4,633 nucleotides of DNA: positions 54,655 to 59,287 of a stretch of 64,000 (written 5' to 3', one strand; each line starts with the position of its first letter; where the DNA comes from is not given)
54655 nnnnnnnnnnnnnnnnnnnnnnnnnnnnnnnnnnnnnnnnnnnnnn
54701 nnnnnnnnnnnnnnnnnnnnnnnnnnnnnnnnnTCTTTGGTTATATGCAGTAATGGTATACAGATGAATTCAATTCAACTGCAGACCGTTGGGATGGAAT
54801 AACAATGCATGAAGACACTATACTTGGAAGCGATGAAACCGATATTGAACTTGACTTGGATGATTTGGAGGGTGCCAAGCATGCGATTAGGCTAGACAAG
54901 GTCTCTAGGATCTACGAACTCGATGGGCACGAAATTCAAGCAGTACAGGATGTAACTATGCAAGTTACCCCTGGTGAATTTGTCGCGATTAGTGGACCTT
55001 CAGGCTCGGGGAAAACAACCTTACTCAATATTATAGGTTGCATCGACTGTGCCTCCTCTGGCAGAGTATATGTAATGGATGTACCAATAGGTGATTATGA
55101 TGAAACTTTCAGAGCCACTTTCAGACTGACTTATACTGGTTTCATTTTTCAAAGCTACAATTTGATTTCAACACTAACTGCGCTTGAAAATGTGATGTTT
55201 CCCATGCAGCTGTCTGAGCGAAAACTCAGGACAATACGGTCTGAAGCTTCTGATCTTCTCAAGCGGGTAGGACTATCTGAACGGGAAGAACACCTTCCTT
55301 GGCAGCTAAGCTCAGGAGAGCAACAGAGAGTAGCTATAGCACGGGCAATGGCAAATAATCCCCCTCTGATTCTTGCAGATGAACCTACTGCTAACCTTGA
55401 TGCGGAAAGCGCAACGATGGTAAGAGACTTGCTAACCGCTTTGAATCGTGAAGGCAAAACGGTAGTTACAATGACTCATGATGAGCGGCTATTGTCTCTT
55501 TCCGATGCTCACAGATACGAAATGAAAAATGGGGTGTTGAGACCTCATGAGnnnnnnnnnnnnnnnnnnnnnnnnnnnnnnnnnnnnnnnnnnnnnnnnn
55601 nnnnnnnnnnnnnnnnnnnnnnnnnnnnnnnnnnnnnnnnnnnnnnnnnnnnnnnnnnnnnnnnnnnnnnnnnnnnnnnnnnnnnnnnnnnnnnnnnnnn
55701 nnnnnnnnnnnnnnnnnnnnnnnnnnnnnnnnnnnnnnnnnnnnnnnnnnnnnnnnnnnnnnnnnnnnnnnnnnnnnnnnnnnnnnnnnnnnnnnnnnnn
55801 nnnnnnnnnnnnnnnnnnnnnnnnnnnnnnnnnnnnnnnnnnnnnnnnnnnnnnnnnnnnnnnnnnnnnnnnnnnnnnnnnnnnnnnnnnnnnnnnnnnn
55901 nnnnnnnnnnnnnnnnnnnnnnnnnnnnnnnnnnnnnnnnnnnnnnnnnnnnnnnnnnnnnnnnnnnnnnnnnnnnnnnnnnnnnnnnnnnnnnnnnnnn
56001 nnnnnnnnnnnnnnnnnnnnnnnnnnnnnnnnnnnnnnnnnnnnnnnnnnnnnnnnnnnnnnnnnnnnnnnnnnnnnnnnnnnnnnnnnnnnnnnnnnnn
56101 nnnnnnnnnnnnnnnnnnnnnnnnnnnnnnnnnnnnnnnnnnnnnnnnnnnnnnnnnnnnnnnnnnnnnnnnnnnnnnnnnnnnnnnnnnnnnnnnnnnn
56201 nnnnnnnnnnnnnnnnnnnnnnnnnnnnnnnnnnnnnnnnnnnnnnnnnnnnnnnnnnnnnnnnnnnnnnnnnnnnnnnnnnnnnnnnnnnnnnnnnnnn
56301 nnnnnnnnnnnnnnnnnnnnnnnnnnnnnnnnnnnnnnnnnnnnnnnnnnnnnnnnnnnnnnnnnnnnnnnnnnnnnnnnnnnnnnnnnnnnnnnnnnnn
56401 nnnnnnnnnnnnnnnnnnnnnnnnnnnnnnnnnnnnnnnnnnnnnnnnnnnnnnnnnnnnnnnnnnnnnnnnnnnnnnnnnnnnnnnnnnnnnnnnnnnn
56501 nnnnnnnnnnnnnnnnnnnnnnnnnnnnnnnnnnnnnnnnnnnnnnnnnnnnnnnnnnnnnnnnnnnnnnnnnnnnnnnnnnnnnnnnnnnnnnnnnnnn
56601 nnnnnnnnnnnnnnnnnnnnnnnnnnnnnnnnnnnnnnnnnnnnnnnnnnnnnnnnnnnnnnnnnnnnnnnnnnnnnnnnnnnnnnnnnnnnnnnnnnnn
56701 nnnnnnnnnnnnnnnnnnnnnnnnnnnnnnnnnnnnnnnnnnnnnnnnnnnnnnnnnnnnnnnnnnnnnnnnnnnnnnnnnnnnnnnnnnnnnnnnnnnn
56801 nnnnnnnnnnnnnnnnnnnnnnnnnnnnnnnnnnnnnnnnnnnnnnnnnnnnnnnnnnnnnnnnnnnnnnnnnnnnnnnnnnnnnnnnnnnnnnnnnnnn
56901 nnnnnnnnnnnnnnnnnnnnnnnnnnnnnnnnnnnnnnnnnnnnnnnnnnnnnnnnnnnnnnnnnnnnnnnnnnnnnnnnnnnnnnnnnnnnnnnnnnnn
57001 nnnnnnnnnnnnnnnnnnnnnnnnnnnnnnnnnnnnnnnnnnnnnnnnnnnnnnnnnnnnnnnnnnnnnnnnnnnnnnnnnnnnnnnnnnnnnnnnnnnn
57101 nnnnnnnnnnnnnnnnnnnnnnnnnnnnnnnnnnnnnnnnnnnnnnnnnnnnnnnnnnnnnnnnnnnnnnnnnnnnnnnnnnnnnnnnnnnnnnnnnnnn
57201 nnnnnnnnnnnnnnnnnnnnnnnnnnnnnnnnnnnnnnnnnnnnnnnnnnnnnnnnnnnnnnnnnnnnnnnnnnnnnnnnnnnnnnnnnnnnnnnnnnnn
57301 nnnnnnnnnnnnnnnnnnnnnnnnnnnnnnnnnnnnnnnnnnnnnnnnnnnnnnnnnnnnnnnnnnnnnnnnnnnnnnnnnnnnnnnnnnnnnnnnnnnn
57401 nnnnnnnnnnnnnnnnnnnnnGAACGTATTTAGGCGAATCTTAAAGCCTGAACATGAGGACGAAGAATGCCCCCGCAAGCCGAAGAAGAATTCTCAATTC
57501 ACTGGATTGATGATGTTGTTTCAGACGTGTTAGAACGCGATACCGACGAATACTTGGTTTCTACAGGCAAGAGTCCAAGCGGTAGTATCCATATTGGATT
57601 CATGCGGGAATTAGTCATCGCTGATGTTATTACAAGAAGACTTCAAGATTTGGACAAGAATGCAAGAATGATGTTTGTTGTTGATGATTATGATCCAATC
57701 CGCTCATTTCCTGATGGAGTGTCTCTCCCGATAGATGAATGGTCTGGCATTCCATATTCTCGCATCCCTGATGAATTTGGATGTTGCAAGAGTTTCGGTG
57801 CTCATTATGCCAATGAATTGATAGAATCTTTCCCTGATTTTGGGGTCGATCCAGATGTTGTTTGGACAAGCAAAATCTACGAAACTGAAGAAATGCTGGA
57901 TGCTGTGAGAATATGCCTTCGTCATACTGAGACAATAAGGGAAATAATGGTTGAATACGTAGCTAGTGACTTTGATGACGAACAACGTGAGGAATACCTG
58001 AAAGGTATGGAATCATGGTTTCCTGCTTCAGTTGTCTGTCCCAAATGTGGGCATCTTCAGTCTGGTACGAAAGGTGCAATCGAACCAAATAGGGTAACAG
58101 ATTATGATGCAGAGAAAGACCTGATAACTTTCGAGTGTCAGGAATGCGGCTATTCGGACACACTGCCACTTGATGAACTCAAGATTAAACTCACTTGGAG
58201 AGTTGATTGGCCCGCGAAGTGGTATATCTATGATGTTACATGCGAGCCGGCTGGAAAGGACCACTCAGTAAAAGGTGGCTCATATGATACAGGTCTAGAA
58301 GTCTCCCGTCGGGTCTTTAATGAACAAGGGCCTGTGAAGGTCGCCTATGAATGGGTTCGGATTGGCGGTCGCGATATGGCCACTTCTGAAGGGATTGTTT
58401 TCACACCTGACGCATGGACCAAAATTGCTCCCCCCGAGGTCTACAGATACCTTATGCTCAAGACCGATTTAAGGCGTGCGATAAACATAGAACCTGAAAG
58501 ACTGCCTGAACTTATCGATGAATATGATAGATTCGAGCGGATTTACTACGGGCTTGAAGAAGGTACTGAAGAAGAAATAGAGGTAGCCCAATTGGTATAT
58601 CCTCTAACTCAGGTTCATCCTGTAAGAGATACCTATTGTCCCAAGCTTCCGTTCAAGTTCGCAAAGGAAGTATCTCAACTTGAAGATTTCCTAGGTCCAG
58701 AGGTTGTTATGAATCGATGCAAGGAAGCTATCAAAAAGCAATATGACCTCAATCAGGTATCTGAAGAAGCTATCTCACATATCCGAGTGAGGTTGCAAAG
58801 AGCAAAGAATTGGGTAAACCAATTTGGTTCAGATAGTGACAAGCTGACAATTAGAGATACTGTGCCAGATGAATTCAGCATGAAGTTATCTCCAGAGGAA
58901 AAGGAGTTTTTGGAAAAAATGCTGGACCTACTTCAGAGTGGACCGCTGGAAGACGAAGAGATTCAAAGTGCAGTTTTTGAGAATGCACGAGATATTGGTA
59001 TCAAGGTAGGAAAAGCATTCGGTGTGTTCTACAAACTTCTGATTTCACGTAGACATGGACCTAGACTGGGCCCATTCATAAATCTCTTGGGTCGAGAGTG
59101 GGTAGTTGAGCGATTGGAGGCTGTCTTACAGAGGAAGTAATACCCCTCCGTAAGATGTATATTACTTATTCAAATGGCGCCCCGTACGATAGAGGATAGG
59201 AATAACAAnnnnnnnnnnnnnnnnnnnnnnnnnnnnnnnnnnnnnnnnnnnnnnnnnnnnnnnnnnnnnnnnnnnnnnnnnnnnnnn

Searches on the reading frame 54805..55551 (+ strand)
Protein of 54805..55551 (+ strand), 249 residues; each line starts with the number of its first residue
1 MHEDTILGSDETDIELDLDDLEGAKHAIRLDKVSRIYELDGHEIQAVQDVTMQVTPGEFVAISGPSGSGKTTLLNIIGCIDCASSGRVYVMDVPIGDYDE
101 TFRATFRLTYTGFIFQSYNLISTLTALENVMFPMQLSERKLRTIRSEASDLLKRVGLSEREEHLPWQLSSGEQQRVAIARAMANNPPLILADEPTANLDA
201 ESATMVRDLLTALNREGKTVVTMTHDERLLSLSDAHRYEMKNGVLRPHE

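Call 76: search_protein_families(library=pfam, proteins=[window:54805-55551:+], max_evalue=0.001)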
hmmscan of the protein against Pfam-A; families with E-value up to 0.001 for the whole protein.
window:54805-55551:+ (249 aa): 5 families
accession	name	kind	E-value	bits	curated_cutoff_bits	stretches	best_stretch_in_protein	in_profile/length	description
PF00005.33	ABC_tran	-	4e-28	99.2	25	1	48-196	2-137/137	ABC transporter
PF02463.25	SMC_N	-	4.5e-07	30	40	0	146-233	121-205/220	RecF/RecN/SMC N terminal domain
PF13304.12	AAA_21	-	1.9e-06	28.6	27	0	60-87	2-32/304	AAA domain, putative AbiEii toxin, Type IV TA system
PF13191.12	AAA_16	-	1.4e-05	26.1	32.6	1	43-216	8-162/167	AAA ATPase domain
PF13555.12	AAA_29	-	0.00051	20.2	27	0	48-74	13-39/61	P-loop containing region of AAA domain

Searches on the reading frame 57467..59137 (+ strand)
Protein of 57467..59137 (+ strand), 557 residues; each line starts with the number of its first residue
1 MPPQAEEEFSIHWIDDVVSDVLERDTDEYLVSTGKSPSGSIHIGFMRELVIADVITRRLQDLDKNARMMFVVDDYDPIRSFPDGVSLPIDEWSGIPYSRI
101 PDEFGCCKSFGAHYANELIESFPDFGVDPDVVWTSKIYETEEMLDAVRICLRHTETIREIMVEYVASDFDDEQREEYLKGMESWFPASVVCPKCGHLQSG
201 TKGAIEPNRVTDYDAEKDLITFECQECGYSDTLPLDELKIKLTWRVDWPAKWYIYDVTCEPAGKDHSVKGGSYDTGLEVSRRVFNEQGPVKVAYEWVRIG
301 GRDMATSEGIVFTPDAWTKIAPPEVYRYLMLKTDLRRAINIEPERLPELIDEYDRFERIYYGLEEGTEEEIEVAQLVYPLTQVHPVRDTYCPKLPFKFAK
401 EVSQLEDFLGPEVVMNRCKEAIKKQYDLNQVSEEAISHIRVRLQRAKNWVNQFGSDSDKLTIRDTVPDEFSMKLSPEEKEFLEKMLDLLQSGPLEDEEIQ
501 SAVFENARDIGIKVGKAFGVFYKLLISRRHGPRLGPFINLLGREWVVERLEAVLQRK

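Call 53: search_protein_families(library=pfam, proteins=[window:57467-59137:+], max_evalue=0.0001)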
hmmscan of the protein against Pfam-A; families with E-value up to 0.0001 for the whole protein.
window:57467-59137:+ (557 aa): 3 families
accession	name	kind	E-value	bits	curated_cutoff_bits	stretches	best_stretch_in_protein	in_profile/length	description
PF01921.24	tRNA-synt_1f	-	1.4e-97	327.3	27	1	12-378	2-354/360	tRNA synthetases class I (K)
PF19269.4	Anticodon_2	-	4e-08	34.2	23.6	1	433-553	17-140/141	Anticodon binding domain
PF09334.17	tRNA-synt_1g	-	2e-05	24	20.1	0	292-332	316-356/391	tRNA synthetases class I (M)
